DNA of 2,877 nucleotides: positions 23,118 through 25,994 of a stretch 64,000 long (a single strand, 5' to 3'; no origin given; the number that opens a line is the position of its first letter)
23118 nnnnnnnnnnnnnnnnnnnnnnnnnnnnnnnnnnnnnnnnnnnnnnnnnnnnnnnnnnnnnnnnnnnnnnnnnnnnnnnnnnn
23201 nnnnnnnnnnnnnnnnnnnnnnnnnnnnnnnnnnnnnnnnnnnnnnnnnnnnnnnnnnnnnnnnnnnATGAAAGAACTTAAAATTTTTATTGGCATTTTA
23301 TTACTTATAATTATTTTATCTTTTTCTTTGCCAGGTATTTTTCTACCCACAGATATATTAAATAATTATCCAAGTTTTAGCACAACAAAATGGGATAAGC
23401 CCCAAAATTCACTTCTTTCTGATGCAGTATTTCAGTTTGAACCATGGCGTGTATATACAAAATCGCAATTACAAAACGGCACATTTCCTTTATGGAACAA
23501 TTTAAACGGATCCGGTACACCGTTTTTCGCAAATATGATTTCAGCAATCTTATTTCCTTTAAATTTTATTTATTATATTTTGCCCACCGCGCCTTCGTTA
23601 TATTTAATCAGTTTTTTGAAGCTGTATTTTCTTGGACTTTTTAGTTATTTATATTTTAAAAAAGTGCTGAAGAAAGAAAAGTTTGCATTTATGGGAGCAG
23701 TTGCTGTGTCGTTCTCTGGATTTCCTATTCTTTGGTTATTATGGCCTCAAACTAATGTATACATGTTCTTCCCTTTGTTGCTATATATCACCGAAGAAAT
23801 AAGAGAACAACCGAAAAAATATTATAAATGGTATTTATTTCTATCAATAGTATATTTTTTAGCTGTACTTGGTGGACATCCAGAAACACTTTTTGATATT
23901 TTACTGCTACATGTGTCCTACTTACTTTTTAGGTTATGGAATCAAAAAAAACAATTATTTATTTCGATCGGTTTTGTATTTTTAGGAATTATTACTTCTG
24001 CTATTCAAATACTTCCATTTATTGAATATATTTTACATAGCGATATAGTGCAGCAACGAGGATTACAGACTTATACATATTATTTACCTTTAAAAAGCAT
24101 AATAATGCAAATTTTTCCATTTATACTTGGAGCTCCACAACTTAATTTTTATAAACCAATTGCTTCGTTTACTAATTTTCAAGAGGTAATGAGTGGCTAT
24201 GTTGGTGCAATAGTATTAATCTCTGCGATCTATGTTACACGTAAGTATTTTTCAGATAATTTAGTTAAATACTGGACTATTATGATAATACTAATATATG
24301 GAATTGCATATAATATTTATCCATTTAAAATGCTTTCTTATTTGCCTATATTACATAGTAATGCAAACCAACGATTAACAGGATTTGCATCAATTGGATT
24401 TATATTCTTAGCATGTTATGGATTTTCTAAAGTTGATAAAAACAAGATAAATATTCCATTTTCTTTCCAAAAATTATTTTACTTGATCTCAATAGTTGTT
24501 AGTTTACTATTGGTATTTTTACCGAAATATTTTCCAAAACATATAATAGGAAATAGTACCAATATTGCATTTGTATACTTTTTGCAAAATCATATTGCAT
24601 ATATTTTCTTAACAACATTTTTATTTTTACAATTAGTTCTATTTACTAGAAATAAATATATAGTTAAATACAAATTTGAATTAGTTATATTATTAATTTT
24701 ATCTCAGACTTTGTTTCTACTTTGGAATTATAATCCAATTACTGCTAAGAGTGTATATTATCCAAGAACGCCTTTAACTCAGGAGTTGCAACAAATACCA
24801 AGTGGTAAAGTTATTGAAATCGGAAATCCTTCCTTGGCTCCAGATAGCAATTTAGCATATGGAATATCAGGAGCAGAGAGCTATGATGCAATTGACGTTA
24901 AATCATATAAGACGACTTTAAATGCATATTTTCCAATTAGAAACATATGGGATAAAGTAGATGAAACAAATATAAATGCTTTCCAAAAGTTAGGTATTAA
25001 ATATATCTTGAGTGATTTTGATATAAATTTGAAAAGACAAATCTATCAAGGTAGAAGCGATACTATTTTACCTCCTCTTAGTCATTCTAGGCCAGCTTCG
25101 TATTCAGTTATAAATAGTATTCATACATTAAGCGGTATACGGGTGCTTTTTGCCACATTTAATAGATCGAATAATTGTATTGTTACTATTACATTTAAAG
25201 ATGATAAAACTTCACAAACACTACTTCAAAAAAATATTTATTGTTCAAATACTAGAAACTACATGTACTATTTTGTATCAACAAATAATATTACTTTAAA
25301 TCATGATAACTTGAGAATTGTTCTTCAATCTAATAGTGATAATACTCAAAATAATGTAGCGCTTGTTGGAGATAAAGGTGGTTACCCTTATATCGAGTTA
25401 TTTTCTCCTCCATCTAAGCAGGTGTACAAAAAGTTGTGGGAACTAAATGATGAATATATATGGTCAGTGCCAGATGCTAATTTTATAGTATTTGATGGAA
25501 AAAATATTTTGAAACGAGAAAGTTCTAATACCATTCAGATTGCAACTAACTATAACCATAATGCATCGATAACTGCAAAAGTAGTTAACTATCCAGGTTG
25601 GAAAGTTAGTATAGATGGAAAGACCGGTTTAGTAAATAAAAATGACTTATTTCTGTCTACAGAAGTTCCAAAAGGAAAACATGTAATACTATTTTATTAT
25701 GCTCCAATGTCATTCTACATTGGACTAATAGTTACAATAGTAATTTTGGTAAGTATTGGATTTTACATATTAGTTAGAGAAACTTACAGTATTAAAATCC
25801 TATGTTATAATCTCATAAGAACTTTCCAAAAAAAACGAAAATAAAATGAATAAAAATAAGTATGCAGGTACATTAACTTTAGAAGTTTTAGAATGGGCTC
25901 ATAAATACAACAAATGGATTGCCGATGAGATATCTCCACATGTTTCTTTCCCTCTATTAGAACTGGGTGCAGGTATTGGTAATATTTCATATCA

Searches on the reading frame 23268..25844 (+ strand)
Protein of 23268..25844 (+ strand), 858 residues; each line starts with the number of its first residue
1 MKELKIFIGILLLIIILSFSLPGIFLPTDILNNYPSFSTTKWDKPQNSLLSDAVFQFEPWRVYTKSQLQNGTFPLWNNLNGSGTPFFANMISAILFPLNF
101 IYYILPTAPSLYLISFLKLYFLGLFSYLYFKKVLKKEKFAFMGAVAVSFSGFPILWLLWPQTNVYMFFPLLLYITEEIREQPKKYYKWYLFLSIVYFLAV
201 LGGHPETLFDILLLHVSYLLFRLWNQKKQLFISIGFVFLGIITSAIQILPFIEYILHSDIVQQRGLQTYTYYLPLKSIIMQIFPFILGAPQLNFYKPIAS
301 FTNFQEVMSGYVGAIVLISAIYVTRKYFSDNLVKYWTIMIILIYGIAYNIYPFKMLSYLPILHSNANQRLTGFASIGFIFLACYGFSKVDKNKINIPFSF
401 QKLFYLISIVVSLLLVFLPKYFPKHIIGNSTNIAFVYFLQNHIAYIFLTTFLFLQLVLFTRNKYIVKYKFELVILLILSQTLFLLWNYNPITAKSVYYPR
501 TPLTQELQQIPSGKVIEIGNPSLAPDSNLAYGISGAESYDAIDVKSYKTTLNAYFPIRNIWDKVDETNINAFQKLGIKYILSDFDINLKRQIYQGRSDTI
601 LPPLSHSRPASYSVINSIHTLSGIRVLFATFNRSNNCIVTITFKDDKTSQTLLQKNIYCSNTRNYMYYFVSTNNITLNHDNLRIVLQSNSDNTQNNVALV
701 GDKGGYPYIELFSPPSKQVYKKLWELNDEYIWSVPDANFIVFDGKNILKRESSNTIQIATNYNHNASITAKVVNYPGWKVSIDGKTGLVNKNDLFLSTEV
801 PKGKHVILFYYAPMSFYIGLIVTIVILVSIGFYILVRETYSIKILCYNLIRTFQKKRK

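Call 6: search_protein_families(library=pfam, proteins=[window:23268-25844:+], max_evalue=0.01)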
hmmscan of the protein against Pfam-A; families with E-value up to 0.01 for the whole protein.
window:23268-25844:+ (858 aa): 2 families
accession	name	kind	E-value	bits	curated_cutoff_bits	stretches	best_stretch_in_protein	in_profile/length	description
PF09586.16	YfhO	-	2.9e-08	33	28.5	1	632-823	651-835/835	Bacterial membrane protein YfhO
PF20176.3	DUF6541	-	2.2e-05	23.4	29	1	139-388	213-451/646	Family of unknown function (DUF6541)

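Call 13: search_protein_families(library=ncbifam, proteins=[window:23268-25844:+], max_evalue=0.01)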
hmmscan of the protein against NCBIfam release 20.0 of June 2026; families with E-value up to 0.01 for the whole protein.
window:23268-25844:+ (858 aa): 0 families

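Call 26: find_homologous_proteins(query=window:23268-25844:+, max_evalue=0.00001)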
Query window:23268-25844:+ (858 aa): 105 proteins with E <= 0.00001 among 8000 candidates.
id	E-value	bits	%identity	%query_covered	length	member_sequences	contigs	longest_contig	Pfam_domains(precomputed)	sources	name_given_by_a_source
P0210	0.0e+0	1912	100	100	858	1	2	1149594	PF20176.4,PF09586.17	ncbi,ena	-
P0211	8.3e-210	717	42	96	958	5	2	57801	PF09586.17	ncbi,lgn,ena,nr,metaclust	ncbi:MAG: hypothetical protein A2857_01210 [Candidatus Levybacteria bacterium RIFCSPHIGHO2_01_FULL_3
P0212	1.5e-204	700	42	98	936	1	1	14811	PF09586.17,PF24677.2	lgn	-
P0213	9.1e-204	697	41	95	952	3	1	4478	PF09586.17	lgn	-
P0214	5.5e-202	692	42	97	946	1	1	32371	-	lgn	-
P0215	4.7e-200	685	41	98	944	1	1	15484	PF09586.17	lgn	-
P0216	3.8e-199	682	40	98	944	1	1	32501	PF09586.17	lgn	-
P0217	1.7e-198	680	40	98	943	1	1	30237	PF09586.17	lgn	-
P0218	1.2e-194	667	39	99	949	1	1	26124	-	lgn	-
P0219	2.7e-194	666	39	97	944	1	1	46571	PF09586.17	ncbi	-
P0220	6.1e-191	655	38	95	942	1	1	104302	PF09586.17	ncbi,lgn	-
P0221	6.3e-189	648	40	96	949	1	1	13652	PF09586.17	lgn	-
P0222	1.8e-188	647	37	100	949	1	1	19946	-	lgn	-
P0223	7.6e-187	641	39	97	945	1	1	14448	-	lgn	-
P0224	1.3e-186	641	39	98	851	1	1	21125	PF09586.17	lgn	-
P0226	4.9e-183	629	39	97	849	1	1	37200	PF09586.17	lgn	-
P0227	2.8e-180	620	38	95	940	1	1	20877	PF09586.17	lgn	-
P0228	9.6e-179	615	37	98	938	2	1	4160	PF09586.17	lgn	-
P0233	9.5e-174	598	39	95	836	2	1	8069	PF09586.17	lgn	-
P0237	1.8e-172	594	38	94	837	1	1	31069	PF09586.17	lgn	-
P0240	1.0e-169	585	39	95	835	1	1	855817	PF09586.17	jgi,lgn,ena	-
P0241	2.2e-169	584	37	100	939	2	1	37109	PF09586.17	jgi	-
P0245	8.1e-164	565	37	96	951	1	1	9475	PF09586.17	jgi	jgi:hypothetical protein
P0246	2.8e-163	564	37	97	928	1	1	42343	PF09586.17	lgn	-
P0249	1.0e-162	562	35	95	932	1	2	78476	PF09586.17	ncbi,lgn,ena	-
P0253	3.7e-158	547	39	96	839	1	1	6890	PF09586.17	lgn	-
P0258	2.1e-148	514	36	96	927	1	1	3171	PF09586.17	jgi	-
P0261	2.0e-145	504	36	97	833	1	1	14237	PF09586.17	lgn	-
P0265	3.5e-143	497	35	98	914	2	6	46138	PF09586.17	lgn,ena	-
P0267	4.2e-141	490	35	95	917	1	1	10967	PF09586.17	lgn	-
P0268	1.9e-140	488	35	98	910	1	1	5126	PF09586.17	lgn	-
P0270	1.7e-134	468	34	97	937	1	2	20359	PF09586.17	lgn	-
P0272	2.5e-131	458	34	96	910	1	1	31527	PF09586.17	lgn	-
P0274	1.3e-119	419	32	95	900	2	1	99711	PF09586.17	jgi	-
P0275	7.8e-60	221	27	93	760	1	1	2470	PF09586.17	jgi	jgi:hypothetical protein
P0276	9.4e-56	208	29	65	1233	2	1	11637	PF09586.17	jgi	-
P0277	7.3e-52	195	30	43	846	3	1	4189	PF09586.17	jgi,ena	-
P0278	1.8e-51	194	32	40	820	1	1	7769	PF09586.17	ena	-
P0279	3.2e-51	193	28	65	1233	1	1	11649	PF09586.17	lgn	-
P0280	1.6e-49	187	28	66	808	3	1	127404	PF09586.17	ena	-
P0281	1.9e-49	187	32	40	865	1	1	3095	PF09586.17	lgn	-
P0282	2.4e-48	183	28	61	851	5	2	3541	PF09586.17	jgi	-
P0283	3.1e-47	180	23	94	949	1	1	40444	PF09586.17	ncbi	-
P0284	7.8e-46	175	31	43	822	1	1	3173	PF09586.17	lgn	-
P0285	3.0e-40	157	27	63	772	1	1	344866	PF09586.17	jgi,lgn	jgi:uncharacterized membrane protein YfhO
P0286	5.3e-35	139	26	63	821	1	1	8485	PF09586.17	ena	-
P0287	1.9e-31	127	25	92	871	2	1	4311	PF09586.17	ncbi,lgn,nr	ncbi:MAG: YfhO family protein [Chloroflexi bacterium]|nr:YfhO family protein [Chloroflexota bacteriu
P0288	4.2e-30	123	27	65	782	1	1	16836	PF09586.17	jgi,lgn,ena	-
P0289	4.7e-30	123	26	58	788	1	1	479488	PF09586.17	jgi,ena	-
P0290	8.6e-29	119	25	93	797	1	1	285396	PF09586.17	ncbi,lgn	-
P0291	2.0e-25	107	24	93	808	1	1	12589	PF09586.17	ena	-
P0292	3.2e-25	107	24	64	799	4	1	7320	PF09586.17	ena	-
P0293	3.8e-25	107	25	63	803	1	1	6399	PF09586.17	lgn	-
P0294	9.8e-25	105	24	75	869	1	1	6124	PF09586.17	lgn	-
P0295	5.4e-21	93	25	42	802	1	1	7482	PF09586.17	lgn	-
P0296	2.7e-20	91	26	61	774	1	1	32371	PF09586.17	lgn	-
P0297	1.5e-19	88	24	43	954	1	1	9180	PF09586.17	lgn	-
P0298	2.5e-19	87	26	59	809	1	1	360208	PF09586.17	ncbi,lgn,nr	ncbi:MAG: YfhO family protein [Candidatus Daviesbacteria bacterium]|nr:YfhO family protein [Candidat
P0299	1.7e-18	85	28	24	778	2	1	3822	PF09586.17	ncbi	-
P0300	7.5e-15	73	26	29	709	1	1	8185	PF09586.17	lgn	-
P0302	5.5e-14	70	31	22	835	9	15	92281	PF09586.17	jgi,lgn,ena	-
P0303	9.0e-14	69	29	31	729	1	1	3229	PF09586.17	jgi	jgi:uncharacterized membrane protein YfhO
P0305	2.0e-11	61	29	30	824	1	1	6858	PF09586.17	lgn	-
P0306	6.3e-10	56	21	89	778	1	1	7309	PF09586.17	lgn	-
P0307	9.6e-10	56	30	9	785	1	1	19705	PF09586.17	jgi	jgi:hypothetical protein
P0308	2.1e-9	55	25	26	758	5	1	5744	PF09586.17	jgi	-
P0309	3.4e-8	50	36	7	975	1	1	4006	PF09586.17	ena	-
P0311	3.5e-7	47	25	69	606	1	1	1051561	PF09586.17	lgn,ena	-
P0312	1.2e-6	45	26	29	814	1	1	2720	PF09586.17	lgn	-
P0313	2.0e-6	45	25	26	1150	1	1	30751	PF09586.17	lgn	-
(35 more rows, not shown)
